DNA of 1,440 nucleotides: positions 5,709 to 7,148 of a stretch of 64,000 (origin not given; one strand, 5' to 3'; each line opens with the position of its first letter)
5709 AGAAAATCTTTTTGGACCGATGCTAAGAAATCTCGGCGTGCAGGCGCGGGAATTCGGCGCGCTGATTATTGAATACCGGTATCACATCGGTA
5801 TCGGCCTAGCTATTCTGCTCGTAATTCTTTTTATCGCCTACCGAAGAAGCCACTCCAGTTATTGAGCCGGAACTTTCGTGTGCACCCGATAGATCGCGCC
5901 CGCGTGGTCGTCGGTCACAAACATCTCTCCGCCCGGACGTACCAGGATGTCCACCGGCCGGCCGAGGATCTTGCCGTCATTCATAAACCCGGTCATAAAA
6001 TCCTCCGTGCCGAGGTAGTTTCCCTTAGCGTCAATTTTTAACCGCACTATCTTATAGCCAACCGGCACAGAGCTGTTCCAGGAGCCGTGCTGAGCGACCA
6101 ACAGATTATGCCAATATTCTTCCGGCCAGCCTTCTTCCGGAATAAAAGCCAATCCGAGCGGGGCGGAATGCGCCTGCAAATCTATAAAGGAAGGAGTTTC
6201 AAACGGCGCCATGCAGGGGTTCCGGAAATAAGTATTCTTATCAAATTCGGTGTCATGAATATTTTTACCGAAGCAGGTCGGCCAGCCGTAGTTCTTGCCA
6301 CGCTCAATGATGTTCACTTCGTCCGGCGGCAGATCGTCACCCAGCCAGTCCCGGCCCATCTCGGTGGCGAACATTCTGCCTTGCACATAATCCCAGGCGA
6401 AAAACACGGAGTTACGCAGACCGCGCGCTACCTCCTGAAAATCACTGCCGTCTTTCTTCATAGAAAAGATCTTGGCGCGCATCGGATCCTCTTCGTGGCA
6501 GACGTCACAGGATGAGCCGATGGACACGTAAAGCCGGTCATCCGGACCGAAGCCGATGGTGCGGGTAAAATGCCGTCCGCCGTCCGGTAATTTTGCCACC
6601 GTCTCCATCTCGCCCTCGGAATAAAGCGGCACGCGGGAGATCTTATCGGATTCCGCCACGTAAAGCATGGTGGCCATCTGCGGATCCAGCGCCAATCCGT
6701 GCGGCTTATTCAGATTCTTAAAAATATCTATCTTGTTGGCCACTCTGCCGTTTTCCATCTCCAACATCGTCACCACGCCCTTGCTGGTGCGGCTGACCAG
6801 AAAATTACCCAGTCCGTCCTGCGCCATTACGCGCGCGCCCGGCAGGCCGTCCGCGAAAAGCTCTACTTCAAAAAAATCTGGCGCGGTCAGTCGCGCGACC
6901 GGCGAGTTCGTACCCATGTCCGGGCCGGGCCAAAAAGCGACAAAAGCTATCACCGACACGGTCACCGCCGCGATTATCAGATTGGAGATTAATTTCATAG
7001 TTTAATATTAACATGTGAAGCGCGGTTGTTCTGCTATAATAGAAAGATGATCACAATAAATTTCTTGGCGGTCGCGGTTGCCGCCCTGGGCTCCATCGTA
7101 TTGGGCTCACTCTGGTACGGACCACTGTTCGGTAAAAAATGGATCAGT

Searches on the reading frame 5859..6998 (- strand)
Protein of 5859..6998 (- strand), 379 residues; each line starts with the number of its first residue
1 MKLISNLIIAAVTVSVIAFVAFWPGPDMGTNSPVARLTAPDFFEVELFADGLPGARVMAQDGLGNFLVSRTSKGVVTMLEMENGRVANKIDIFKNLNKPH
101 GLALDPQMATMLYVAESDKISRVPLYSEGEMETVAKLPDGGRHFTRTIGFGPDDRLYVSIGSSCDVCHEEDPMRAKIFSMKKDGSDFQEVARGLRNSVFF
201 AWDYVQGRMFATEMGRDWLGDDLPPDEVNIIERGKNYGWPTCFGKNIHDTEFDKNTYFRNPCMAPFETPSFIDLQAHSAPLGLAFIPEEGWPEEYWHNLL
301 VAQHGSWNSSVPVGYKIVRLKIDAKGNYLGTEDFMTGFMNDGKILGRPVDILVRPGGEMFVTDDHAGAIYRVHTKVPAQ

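Call 32: find_encoding_contigs(protein=window:5859-6998:-, flank=10000, max_places=1)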
Protein window:5859-6998:- (379 aa): 4 contigs read that carry it; 1 place shown.
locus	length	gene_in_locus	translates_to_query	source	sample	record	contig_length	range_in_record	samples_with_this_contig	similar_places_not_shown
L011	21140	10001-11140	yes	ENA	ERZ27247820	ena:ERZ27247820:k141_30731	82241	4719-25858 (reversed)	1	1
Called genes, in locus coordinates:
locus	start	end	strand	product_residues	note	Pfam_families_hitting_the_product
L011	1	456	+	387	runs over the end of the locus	PF00342:PGI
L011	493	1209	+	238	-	PF02463:SMC_N (faint), PF00005:ABC_tran, PF13304:AAA_21 (weak)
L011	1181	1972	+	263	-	PF00950:ABC-3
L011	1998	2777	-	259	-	PF00487:FA_desaturase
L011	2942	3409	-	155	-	-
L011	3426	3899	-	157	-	PF18920:DUF5671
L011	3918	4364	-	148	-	-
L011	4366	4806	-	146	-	PF10648:Gmad2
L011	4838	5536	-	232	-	PF01988:VIT1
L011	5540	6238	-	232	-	PF00702:Hydrolase, PF12710:HAD, PF13419:HAD_2 (faint)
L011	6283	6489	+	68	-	-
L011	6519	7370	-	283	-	PF01261:AP_endonuc_2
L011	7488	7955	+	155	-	-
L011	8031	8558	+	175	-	-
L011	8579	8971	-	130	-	PF01641:SelR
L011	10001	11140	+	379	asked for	PF22807:TrAA12, PF07995:GSDH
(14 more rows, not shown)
